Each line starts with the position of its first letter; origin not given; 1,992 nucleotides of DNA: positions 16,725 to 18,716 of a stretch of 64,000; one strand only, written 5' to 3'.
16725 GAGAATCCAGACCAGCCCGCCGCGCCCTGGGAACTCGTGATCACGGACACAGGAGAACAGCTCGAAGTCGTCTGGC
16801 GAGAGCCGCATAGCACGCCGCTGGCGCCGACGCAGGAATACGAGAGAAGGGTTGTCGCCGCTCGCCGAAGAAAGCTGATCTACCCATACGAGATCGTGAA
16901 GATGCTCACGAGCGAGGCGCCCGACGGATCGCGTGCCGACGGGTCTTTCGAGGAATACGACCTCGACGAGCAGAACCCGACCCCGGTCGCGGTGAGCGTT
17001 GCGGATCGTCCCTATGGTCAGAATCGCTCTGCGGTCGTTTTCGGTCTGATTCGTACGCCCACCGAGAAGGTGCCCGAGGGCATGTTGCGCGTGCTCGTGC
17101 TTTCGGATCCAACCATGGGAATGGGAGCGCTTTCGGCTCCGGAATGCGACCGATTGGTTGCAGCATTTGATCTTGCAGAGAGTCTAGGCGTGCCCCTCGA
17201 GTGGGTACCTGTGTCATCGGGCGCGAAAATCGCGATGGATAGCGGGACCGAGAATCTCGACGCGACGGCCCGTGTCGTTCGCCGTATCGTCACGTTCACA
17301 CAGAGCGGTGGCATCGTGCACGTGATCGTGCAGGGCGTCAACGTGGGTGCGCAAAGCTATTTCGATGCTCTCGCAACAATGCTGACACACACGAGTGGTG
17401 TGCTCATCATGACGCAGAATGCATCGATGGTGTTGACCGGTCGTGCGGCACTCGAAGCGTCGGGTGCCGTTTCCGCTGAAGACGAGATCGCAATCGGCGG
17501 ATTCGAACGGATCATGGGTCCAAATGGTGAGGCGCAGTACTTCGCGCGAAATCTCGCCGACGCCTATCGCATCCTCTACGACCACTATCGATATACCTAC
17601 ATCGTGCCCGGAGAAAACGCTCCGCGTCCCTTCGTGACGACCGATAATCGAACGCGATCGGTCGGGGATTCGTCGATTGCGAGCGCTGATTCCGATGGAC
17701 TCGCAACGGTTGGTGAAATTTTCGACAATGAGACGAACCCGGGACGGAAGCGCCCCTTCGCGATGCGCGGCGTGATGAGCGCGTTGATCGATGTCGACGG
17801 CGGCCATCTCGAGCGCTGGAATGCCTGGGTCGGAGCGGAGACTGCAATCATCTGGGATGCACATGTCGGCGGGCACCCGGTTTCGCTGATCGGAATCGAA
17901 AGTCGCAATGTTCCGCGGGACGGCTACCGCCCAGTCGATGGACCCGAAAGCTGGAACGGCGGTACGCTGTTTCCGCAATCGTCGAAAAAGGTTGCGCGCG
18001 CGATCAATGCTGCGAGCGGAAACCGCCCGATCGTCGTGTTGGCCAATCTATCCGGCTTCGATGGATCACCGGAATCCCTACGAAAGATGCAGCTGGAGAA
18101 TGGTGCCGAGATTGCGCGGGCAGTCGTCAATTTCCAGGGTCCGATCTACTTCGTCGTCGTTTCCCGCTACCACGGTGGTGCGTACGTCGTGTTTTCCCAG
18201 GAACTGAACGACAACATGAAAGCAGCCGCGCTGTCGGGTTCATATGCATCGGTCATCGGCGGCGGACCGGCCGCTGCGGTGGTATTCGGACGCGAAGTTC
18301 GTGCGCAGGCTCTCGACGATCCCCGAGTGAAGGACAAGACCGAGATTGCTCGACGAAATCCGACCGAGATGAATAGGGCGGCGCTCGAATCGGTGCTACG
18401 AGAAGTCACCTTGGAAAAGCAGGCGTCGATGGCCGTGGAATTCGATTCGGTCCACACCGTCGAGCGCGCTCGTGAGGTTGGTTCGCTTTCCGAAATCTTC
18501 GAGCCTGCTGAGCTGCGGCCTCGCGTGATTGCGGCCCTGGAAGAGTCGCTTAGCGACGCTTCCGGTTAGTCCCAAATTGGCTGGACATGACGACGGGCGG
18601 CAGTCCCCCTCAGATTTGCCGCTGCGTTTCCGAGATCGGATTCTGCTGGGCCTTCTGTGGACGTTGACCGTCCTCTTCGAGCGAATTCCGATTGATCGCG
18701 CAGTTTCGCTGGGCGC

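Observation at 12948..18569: Single-polypeptide, eukaryote-like acyl-CoA carboxylase in a Gram-negative FAS II cluster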

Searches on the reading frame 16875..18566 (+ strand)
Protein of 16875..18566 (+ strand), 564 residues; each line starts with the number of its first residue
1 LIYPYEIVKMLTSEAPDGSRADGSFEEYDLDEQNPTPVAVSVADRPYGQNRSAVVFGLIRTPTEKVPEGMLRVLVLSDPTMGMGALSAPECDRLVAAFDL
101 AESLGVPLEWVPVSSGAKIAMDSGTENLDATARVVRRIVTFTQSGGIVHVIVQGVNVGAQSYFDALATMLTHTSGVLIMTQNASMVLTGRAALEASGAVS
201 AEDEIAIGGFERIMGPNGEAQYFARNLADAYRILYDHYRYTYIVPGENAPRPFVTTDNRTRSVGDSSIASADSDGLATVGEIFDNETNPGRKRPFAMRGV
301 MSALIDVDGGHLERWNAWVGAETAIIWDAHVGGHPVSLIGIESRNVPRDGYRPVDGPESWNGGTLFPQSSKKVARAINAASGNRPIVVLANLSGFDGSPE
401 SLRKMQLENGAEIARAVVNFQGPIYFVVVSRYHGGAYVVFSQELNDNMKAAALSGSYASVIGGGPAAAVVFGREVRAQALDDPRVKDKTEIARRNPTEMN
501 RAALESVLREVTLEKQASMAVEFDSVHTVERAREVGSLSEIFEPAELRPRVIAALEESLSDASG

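Call 16: search_solved_structures(query=window:16875-18566:+, max_evalue=0.001, show_alignments=1)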
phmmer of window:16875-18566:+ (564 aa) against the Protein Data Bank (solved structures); distinct sequences matched with E-value up to 0.001: 37.
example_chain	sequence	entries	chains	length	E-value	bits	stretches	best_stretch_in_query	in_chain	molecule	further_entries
3tv5_A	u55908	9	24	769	6.4e-16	61.5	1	180-488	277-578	Acetyl-CoA carboxylase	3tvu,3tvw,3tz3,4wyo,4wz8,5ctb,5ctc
5i6g_A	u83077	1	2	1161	9.9e-16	60.8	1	303-446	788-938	Acetyl-CoA carboxylase-like protein,Acetyl-CoA carboxylase-like protein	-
5i6f_A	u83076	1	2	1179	1e-15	60.8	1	303-446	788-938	Acetyl-CoA carboxylase-like protein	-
5i6h_A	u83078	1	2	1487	2e-15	59.9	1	303-446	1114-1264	Acetyl-CoA carboxylase-like protein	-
5i6i_A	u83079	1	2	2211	5.3e-15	58.4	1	303-446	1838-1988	Acetyl-CoA carboxylase-like protein,Acetyl-CoA carboxylase-like protein,Acetyl-CoA carboxy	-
9cv6_A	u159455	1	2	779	9.4e-15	57.6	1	316-446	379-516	Acetyl-CoA carboxylase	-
1uyr_A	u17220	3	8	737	1.2e-14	57.2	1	302-488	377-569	ACETYL-COA CARBOXYLASE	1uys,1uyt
1w2x_A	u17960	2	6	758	1.4e-14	57.1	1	302-488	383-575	ACETYL-COA CARBOXYLASE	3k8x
3pgq_A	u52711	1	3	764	1.4e-14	57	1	302-488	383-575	Acetyl-CoA carboxylase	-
3h0j_A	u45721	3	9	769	1.4e-14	57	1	302-488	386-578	Acetyl-CoA carboxylase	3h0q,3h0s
1uyv_A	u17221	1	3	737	1.7e-14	56.8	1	302-488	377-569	ACETYL-COA CARBOXYLASE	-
1od2_A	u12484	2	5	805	1.7e-14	56.8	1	303-488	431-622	ACETYL-COENZYME A CARBOXYLASE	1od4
3ff6_A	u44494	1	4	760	2.6e-14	56.2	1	176-544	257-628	Acetyl-CoA carboxylase 2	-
3tdc_A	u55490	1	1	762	2.6e-14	56.1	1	176-544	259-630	Acetyl-CoA carboxylase 2 variant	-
5csk_A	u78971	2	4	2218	2.9e-13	52.7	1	303-488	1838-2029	Acetyl-CoA carboxylase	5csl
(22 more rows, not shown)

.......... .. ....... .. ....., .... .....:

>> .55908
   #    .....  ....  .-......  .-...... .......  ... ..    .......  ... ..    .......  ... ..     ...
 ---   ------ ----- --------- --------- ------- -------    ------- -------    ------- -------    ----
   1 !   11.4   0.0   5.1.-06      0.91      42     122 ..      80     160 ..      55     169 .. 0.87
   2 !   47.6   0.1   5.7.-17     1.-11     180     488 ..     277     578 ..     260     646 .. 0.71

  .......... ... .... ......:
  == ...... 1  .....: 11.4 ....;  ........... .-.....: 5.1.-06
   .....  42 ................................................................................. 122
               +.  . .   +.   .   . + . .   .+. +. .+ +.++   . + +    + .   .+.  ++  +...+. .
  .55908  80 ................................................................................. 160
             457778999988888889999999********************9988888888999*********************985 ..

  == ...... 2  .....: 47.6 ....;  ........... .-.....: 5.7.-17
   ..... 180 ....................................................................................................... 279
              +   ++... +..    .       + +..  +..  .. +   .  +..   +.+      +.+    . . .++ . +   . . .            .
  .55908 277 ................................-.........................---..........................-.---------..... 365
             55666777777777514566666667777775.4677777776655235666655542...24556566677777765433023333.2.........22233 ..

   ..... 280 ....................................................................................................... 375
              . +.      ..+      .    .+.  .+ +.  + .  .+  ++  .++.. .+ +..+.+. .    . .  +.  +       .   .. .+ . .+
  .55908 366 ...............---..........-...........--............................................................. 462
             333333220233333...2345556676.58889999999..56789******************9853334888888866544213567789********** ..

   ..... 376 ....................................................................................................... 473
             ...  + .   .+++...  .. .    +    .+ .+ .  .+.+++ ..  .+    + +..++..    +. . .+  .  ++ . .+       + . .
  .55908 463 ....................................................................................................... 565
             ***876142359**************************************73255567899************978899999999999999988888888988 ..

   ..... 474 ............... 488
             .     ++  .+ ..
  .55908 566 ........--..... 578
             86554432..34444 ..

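Call 44: search_solved_structures(query=A2, max_evalue=0.00001, show_alignments=3)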
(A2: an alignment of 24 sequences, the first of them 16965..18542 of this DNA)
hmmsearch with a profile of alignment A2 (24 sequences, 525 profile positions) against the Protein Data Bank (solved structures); distinct sequences matched with E-value up to 0.00001: 31.
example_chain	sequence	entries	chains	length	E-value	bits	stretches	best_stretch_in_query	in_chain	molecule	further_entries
3tv5_A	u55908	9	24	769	2.9e-26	95.8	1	287-477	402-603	Acetyl-CoA carboxylase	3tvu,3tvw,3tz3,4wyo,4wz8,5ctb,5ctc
5i6g_A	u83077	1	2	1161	5.9e-25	91.4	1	151-511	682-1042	Acetyl-CoA carboxylase-like protein,Acetyl-CoA carboxylase-like protein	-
5i6f_A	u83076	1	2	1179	6.3e-25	91.3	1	151-511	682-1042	Acetyl-CoA carboxylase-like protein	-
1uyr_A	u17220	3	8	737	1.3e-24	90.3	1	287-477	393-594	ACETYL-COA CARBOXYLASE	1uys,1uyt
1w2x_A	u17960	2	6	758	1.4e-24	90.2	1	287-477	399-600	ACETYL-COA CARBOXYLASE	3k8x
1uyv_A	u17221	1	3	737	1.5e-24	90.1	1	287-477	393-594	ACETYL-COA CARBOXYLASE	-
3pgq_A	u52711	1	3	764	1.5e-24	90.1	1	287-477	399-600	Acetyl-CoA carboxylase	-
5i6h_A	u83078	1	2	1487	1.5e-24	90.1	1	151-511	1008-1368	Acetyl-CoA carboxylase-like protein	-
3h0j_A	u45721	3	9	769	1.5e-24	90.1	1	287-477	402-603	Acetyl-CoA carboxylase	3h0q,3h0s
1od2_A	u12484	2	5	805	1.9e-24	89.8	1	287-477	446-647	ACETYL-COENZYME A CARBOXYLASE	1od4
9cv6_A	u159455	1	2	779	2.3e-24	89.5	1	287-418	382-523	Acetyl-CoA carboxylase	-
5i6i_A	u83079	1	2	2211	6.5e-24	88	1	151-511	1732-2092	Acetyl-CoA carboxylase-like protein,Acetyl-CoA carboxylase-like protein,Acetyl-CoA carboxy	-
3ff6_A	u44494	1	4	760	5.5e-23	85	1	287-520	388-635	Acetyl-CoA carboxylase 2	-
3tdc_A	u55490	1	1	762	5.6e-23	84.9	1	287-520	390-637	Acetyl-CoA carboxylase 2 variant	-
5csk_A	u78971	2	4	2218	8.7e-23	84.3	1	287-477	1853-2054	Acetyl-CoA carboxylase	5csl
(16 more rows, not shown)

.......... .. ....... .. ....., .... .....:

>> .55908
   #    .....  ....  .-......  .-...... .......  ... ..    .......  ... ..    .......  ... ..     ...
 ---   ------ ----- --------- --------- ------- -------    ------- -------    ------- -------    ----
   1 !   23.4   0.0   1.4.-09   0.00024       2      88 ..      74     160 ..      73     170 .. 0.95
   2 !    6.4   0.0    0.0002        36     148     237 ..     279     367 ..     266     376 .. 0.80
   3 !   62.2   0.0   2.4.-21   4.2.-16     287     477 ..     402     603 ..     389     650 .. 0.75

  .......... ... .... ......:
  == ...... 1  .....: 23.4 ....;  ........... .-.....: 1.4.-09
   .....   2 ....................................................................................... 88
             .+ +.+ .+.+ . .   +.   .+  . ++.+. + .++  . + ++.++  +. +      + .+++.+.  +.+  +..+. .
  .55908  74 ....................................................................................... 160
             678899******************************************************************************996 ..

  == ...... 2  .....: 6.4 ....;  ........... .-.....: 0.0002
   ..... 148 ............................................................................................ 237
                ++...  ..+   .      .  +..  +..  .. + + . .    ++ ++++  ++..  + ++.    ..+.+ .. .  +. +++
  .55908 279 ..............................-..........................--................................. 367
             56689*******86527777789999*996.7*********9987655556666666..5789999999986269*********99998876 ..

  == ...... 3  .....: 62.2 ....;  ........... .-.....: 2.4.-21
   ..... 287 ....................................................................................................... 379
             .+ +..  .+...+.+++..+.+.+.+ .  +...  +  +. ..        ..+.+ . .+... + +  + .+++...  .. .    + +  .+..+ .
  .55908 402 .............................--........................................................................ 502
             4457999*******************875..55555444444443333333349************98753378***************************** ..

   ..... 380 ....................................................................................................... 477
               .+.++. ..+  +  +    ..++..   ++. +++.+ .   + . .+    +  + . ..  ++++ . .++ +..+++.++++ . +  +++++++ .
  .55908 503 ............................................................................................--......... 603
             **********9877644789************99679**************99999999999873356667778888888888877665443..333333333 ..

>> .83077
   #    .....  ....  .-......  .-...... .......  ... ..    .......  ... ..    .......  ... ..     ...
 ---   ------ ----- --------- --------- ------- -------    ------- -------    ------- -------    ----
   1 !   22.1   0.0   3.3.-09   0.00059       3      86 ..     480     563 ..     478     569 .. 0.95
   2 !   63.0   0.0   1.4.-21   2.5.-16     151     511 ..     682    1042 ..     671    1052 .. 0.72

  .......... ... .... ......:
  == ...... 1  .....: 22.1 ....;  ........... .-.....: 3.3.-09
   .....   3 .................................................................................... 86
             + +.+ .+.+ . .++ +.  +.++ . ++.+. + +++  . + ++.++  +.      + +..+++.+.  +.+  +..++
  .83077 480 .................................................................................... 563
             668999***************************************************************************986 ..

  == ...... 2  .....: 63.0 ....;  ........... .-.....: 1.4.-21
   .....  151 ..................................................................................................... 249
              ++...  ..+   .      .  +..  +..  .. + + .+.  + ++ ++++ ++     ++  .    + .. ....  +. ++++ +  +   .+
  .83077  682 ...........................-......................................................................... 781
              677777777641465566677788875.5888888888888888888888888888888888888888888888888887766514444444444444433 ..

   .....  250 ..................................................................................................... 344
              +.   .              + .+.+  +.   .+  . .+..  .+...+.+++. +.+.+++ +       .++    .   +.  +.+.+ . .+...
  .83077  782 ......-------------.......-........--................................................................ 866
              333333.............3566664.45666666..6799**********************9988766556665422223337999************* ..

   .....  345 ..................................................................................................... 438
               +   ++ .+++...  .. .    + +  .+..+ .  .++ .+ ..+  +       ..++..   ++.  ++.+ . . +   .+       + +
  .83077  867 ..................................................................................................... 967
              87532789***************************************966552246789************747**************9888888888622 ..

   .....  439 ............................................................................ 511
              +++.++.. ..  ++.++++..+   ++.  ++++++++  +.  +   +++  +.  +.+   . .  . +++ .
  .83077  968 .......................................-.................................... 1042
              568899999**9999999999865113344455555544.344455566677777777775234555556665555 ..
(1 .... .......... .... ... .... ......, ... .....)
